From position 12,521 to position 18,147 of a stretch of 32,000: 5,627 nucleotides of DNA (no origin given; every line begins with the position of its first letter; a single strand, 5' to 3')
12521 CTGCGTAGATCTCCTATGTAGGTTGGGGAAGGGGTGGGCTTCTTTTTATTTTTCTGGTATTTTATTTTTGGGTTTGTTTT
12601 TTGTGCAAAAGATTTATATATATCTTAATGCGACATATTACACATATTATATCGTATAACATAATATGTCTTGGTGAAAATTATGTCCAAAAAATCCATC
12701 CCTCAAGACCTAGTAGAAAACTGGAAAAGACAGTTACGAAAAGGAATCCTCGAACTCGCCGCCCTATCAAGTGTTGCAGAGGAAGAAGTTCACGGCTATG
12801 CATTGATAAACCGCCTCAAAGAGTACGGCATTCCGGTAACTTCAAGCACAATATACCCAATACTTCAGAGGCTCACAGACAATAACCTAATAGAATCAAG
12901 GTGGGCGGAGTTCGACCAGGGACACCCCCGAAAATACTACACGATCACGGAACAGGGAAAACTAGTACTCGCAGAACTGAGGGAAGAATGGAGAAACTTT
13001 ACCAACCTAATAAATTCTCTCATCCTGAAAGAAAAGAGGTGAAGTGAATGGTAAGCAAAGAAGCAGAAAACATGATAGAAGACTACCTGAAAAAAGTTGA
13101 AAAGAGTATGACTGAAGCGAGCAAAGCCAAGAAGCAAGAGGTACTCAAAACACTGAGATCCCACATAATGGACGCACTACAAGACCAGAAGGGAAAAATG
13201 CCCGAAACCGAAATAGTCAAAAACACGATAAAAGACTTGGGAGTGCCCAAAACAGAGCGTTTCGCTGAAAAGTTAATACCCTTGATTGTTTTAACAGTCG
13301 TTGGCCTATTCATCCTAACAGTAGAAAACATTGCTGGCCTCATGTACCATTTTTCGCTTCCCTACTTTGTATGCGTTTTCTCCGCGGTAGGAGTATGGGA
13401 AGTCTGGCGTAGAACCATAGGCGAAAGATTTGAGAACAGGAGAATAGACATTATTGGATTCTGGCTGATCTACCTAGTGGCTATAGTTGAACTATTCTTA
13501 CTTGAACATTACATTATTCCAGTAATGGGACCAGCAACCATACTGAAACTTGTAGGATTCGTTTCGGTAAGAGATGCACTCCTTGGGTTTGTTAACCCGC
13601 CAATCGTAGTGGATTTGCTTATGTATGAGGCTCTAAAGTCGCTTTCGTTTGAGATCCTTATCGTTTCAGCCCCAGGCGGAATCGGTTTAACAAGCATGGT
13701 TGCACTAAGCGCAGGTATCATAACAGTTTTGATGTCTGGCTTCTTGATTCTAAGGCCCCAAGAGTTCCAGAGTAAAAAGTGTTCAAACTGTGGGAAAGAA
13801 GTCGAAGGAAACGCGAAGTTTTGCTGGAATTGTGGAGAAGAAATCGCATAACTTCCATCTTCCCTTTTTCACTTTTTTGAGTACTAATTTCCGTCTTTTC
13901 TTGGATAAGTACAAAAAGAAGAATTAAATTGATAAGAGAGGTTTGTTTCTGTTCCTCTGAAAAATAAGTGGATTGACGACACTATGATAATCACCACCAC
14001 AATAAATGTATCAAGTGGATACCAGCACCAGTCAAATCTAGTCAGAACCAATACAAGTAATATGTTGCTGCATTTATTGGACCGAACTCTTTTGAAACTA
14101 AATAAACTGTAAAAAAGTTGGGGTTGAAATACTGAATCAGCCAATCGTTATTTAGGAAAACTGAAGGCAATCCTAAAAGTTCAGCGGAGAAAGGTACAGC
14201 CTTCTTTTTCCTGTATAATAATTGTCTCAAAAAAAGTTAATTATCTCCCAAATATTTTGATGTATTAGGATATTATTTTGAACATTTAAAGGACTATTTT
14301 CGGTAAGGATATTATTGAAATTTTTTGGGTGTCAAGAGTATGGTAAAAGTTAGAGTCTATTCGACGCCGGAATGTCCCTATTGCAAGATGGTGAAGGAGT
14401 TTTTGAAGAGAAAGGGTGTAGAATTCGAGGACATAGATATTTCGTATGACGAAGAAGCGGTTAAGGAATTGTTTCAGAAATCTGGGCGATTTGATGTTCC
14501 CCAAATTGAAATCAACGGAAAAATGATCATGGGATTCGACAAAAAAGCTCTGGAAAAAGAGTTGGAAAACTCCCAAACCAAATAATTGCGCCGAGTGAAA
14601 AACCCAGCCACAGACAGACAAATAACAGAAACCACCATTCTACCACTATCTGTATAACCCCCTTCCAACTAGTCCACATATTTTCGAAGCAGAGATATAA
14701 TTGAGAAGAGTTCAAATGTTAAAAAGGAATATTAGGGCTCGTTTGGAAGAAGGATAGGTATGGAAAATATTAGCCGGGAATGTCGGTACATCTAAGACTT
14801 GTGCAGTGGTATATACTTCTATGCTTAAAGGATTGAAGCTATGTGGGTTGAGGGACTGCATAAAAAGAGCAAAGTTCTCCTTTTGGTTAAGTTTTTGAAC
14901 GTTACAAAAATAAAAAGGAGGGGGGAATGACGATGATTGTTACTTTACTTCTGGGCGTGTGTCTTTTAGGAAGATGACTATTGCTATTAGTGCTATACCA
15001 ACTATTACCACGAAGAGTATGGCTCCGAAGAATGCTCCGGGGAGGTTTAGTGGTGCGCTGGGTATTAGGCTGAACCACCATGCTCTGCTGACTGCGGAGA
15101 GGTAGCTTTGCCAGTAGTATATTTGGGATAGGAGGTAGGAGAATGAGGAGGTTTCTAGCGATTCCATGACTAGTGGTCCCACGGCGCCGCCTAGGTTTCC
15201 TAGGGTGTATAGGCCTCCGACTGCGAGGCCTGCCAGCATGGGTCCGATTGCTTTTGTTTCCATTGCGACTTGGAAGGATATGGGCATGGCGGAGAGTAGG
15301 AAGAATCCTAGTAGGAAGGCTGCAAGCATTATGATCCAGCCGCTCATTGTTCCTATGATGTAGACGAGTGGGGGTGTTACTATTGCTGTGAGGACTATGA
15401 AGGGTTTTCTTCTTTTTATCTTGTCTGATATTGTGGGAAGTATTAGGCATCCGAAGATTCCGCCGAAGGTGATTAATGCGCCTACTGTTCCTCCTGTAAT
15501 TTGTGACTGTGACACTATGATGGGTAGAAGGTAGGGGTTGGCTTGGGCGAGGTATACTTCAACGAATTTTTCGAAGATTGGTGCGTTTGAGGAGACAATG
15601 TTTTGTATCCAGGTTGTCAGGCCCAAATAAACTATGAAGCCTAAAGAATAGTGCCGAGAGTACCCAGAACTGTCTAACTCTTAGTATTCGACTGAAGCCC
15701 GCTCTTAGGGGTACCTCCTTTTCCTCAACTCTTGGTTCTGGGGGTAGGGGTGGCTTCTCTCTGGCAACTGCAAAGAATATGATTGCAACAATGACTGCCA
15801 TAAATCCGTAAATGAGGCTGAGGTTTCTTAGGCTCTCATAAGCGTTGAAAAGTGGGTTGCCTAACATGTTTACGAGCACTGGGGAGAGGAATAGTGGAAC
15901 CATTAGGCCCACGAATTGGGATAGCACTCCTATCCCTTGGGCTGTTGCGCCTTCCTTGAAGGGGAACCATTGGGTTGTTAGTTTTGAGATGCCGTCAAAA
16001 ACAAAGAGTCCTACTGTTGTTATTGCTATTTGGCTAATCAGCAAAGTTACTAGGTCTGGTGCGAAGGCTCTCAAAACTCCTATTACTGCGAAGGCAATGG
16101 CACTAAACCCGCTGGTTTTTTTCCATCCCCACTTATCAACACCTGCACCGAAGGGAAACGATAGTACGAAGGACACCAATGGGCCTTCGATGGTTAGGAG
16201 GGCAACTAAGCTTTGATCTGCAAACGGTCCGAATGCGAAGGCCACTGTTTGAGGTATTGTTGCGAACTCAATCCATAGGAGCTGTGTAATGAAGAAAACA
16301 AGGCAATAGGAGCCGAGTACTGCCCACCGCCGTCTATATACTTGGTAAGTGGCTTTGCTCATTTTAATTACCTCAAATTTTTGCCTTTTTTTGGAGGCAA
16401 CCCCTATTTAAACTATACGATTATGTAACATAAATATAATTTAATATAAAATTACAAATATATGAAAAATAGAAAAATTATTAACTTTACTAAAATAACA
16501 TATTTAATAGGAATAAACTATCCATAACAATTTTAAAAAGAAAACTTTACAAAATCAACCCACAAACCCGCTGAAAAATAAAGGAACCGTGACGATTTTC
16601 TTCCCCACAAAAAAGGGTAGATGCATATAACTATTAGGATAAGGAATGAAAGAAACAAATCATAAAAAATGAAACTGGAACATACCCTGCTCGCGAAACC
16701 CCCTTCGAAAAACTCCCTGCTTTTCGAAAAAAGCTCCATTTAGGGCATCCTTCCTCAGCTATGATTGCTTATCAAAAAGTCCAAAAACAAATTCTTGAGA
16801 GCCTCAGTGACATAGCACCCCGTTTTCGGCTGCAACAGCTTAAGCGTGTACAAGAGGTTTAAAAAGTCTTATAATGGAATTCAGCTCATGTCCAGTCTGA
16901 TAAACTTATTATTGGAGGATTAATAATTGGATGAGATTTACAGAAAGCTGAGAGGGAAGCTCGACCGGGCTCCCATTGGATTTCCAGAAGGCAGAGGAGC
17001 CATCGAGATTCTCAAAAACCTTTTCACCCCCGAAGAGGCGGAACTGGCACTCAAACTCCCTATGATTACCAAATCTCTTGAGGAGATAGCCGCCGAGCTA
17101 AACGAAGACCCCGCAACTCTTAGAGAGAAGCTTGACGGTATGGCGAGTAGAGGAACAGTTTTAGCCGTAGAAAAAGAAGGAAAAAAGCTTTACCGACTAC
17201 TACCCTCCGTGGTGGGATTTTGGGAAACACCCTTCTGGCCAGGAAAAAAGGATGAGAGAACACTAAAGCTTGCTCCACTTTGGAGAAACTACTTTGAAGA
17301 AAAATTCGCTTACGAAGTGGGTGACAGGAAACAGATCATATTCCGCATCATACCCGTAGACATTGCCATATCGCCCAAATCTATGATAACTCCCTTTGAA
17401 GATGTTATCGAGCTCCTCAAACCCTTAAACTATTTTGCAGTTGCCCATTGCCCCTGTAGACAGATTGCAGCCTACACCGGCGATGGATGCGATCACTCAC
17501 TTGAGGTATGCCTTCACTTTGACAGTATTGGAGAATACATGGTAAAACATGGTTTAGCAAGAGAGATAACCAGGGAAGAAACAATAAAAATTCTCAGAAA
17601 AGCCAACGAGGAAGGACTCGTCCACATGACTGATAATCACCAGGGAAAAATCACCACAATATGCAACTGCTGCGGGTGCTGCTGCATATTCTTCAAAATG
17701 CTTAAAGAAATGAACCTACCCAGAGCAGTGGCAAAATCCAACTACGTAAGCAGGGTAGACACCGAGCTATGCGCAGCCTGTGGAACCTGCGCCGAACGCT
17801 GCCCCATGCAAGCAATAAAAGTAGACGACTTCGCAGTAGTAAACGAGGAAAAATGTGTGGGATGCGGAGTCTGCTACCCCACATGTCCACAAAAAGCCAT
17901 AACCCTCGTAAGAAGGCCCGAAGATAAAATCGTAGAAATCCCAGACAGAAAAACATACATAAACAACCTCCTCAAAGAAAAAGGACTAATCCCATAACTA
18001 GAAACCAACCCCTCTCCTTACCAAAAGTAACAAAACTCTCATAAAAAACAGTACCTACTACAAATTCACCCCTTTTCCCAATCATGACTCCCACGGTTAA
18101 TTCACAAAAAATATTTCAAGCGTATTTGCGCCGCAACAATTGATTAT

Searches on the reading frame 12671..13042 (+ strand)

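Call 6: search_protein_families(library=pfam, proteins=[window:12671-13042:+], max_evalue=0.001)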
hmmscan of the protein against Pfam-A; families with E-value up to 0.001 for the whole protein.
window:12671-13042:+ (123 aa): 1 family
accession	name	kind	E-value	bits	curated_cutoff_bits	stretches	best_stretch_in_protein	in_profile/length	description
PF03551.20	PadR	-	6.4e-21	74.6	27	1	32-102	2-75/75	Transcriptional regulator PadR-like family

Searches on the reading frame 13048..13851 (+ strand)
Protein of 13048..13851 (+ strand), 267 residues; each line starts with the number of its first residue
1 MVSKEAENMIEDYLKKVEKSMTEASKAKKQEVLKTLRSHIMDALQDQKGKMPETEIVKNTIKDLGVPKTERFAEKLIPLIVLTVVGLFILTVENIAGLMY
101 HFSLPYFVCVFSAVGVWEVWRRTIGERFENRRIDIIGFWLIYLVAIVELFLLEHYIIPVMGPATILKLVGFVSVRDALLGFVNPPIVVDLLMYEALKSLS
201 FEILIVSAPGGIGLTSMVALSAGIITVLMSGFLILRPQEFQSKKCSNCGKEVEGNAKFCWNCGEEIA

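Call 5: search_protein_families(library=pfam, proteins=[window:13048-13851:+], max_evalue=0.001)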
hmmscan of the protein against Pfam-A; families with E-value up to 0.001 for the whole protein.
window:13048-13851:+ (267 aa): 7 families
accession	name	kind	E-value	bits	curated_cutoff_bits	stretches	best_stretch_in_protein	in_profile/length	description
PF22564.2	HAAS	-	1.9e-07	31.8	27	1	12-68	1-50/55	HAAS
PF13240.11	Zn_Ribbon_1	-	3.5e-06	27.1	25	1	244-265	1-22/23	zinc-ribbon domain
PF24460.1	DUF7575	-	7.7e-05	22.4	28.5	1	243-266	4-27/28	Domain of unknown function (DUF7575)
PF24463.1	DUF7577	-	0.00022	21.2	28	1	245-266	5-26/27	Domain of unknown function (DUF7577)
PF12773.13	DZR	-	0.00028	21.4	27.3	1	241-263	23-45/45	Double zinc ribbon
PF13248.11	Zn_ribbon_3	-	0.0004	20.2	27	1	243-266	3-26/26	zinc-ribbon domain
PF17032.10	Zn_ribbon_15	-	0.00054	21.1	28.9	1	241-263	51-73/73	zinc-ribbon family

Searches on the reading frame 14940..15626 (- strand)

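Call 5: search_protein_families(library=pfam, proteins=[window:14940-15626:-], max_evalue=0.001)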
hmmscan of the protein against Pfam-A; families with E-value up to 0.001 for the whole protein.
window:14940-15626:- (228 aa): 1 family
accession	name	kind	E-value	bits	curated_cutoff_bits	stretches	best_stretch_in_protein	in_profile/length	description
PF07690.21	MFS_1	-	1.5e-07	31.1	33.4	1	34-151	225-347/347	Major Facilitator Superfamily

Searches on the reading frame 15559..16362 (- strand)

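Call 5: search_protein_families(library=pfam, proteins=[window:15559-16362:-], max_evalue=0.001)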
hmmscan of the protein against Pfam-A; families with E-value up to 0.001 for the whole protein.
window:15559-16362:- (267 aa): 2 families
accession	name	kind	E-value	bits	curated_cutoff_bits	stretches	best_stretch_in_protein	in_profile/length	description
PF07690.21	MFS_1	-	3.2e-14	53.1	33.4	1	22-240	5-213/347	Major Facilitator Superfamily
PF13347.12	MFS_2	-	0.00026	20.1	27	1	136-239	130-233/427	MFS/sugar transport protein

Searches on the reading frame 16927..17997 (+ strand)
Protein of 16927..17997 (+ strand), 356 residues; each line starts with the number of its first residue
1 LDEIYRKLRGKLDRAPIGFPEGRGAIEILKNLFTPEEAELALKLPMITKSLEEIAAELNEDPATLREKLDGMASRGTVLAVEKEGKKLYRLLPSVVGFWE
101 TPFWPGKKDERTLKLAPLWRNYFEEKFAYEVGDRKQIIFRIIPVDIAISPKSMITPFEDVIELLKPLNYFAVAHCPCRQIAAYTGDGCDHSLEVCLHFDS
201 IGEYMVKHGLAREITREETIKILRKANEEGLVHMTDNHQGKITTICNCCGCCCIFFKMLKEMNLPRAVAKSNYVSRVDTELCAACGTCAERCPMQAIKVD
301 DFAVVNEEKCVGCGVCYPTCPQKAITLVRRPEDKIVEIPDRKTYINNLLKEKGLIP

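Call 5: search_protein_families(library=pfam, proteins=[window:16927-17997:+], max_evalue=0.001)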
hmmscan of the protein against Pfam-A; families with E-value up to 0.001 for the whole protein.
window:16927-17997:+ (356 aa): 8 families
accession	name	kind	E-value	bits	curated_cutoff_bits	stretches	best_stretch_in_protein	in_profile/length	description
PF14697.11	Fer4_21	-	2.6e-12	47.1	35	2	276-327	2-59/59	4Fe-4S dicluster domain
PF00037.32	Fer4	-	5.3e-12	45.5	21.1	2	304-326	2-24/24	4Fe-4S binding domain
PF12838.12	Fer4_7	-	1.9e-09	38.3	27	2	282-324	2-52/52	4Fe-4S dicluster domain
PF25160.1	LdpA_Fe-S-bd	-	7.8e-09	35.6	27.6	1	288-327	9-45/49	LdpA Fe-S cluster-binding domain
PF13237.11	Fer4_10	-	5.5e-08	33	25.5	2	277-321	4-53/53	4Fe-4S dicluster domain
PF12837.12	Fer4_6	-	1.4e-07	31.5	25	2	302-324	1-23/24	4Fe-4S binding domain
PF13187.11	Fer4_9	-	4.9e-07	30.1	27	1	282-325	2-52/52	4Fe-4S dicluster domain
PF12797.12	Fer4_2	-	4.5e-05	23.6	24.5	1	304-321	4-21/22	4Fe-4S binding domain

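Call 9: search_protein_families(library=ncbifam, proteins=[window:16927-17997:+], max_evalue=0.01)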
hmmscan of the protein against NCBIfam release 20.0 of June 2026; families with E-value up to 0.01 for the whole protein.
window:16927-17997:+ (356 aa): 66 families (the best 25 are shown)
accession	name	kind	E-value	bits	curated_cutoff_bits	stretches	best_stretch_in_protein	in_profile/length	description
NF040770.1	hetero_SS_HdrA2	exception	1.6e-11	43.1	1100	1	269-336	566-634/777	CoB-CoM heterodisulfide reductase HdrA2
NF041836.1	rnfB_Methano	equivalog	4.5e-10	39.4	445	2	288-327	224-264/265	Rnf electron transport complex subunit RnfB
TIGR02700.1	flavo_MJ0208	hypoth_equivalog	6.1e-10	38.8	251.35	1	275-330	143-199/234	dihydromethanopterin reductase (acceptor)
TIGR03294.1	FrhG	equivalog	1e-09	38.4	245.5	1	277-324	171-219/228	coenzyme F420 hydrogenase subunit gamma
NF005505.0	PRK07118.1-4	equivalog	1.1e-09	38.2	378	2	291-327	227-264/265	Fe-S cluster domain-containing protein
NF058577.1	FdxA_fam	equivalog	2.1e-09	37.4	65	1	279-324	6-52/52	4Fe-4S ferredoxin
NF005503.0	PRK07118.1-2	equivalog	8.8e-09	35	252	1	282-330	140-189/292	RnfABCDGE type electron transport complex subunit B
TIGR02179.1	PorD_KorD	subfamily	1e-08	35.2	60.05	1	278-329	23-76/78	2-oxoacid:acceptor oxidoreductase, delta subunit, pyruvate/2-ketoisovalerate family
TIGR03224.1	benzo_boxA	equivalog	3.1e-08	32.9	459.2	1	277-329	7-60/411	benzoyl-CoA 2,3-epoxidase subunit BoxA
TIGR01944.1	rnfB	subfamily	5.8e-08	32.5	68.7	1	268-334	101-169/190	RnfABCDGE type electron transport complex subunit B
NF038196.1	ferrodoxin_EFR1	subfamily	8.9e-08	32.5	75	1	270-329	175-233/242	EFR1 family ferrodoxin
NF042909.1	FMH_DH_FwdF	exception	1.1e-07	31.3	375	2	306-327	13-34/336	tungsten-dependent formylmethanofuran dehydrogenase subunit FwdF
TIGR04041.1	activase_YjjW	hypoth_equivalog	1.2e-07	31.5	250.2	1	280-329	41-91/276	YjjW family glycine radical enzyme activase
NF045874.1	Vhu_polyferre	exception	1.3e-07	30.7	600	1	248-330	95-179/381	F420-non-reducing hydrogenase associated-polyferredoxin VhuB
NF007202.0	PRK09623.1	equivalog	2.2e-07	31.1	166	1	297-330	70-103/105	3-methyl-2-oxobutanoate dehydrogenase subunit delta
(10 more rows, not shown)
